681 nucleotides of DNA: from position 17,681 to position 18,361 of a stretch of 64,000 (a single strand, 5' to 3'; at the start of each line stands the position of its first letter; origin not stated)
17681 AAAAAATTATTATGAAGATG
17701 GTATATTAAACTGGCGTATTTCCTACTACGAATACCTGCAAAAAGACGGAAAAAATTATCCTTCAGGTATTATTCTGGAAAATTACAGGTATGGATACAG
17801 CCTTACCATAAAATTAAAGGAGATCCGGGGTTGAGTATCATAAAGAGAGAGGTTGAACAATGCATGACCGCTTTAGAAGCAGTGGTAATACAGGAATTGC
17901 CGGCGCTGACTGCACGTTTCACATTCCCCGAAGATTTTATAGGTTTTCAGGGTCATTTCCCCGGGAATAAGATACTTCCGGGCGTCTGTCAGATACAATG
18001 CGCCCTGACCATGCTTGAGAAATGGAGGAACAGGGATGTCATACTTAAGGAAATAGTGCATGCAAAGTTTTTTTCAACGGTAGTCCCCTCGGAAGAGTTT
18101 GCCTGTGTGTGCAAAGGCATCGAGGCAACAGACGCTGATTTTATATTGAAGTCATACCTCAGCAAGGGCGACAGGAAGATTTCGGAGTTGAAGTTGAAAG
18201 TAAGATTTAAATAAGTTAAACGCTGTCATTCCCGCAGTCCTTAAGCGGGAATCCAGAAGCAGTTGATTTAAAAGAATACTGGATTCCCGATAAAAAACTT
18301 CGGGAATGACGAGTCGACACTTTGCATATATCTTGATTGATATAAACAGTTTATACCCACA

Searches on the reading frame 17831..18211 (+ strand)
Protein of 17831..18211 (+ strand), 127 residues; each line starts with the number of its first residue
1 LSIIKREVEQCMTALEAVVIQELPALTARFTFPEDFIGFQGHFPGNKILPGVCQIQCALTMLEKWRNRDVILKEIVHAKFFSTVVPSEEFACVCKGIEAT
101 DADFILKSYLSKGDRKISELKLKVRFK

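Call 6: search_protein_families(library=pfam, proteins=[window:17831-18211:+], max_evalue=0.01)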
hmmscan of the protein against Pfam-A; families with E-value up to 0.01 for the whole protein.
window:17831-18211:+ (127 aa): 2 families
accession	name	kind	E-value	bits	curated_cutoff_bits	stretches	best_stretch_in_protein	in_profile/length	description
PF22818.2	ApeI-like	-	0.00027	21.6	28.5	1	33-92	23-82/119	ApeI dehydratase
PF07977.19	FabA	-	0.0062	16.6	23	0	37-88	38-101/138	FabA-like domain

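Call 22: search_solved_structures(query=window:17831-18211:+, max_evalue=10, show_alignments=2)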
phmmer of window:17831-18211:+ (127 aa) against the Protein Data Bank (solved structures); distinct sequences matched with E-value up to 10: 20.
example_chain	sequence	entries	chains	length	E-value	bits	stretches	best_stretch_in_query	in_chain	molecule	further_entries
3esi_A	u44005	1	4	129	0.03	17.6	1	33-89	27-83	uncharacterized protein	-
5bux_A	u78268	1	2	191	0.088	16.1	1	31-57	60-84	3-hydroxyacyl-[acyl-carrier-protein] dehydratase FabZ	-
5buw_A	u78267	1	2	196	0.093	16.1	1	31-57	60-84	3-hydroxyacyl-[acyl-carrier-protein] dehydratase FabZ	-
2okh_A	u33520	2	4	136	0.17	15.2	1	39-58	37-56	Beta-hydroxyacyl-ACP dehydratase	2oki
1zhg_A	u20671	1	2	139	0.18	15.2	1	39-58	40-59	beta hydroxyacyl-acyl carrier protein dehydratase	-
1z6b_A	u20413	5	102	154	0.21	14.9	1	39-58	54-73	fatty acid synthesis protein | Beta-hydroxyacyl-ACP dehydratase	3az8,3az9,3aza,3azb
6n3p_A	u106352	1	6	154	0.23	14.8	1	39-57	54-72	3-hydroxyacyl-[acyl-carrier-protein] dehydratase FabZ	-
6qsr_A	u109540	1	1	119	0.3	14.4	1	37-59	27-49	AMP-dependent synthetase and ligase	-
4zw0_A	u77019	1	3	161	0.34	14.2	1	31-56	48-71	3-hydroxyacyl-[acyl-carrier-protein] dehydratase FabZ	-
8ayb_A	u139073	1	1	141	0.46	13.8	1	39-120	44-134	Beta-hydroxyacyl-(Acyl-carrier-protein) dehydratase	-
4i83_A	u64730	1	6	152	0.63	13.4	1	23-57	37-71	3-hydroxyacyl-[acyl-carrier-protein] dehydratase FabZ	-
8ayc_A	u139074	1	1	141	0.84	13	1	39-119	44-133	Beta-hydroxyacyl-(Acyl-carrier-protein) dehydratase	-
6ihc_A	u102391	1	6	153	0.9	12.9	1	28-56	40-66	3-hydroxyacyl-[acyl-carrier-protein] dehydratase FabZ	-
8ayd_AA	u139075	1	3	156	0.94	12.8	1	39-92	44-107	3-hydroxyacyl-[acyl-carrier-protein] dehydratase FabZ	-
3b7j_A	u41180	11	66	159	0.95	12.8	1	28-56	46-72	(3R)-hydroxymyristoyl-acyl carrier protein dehydratase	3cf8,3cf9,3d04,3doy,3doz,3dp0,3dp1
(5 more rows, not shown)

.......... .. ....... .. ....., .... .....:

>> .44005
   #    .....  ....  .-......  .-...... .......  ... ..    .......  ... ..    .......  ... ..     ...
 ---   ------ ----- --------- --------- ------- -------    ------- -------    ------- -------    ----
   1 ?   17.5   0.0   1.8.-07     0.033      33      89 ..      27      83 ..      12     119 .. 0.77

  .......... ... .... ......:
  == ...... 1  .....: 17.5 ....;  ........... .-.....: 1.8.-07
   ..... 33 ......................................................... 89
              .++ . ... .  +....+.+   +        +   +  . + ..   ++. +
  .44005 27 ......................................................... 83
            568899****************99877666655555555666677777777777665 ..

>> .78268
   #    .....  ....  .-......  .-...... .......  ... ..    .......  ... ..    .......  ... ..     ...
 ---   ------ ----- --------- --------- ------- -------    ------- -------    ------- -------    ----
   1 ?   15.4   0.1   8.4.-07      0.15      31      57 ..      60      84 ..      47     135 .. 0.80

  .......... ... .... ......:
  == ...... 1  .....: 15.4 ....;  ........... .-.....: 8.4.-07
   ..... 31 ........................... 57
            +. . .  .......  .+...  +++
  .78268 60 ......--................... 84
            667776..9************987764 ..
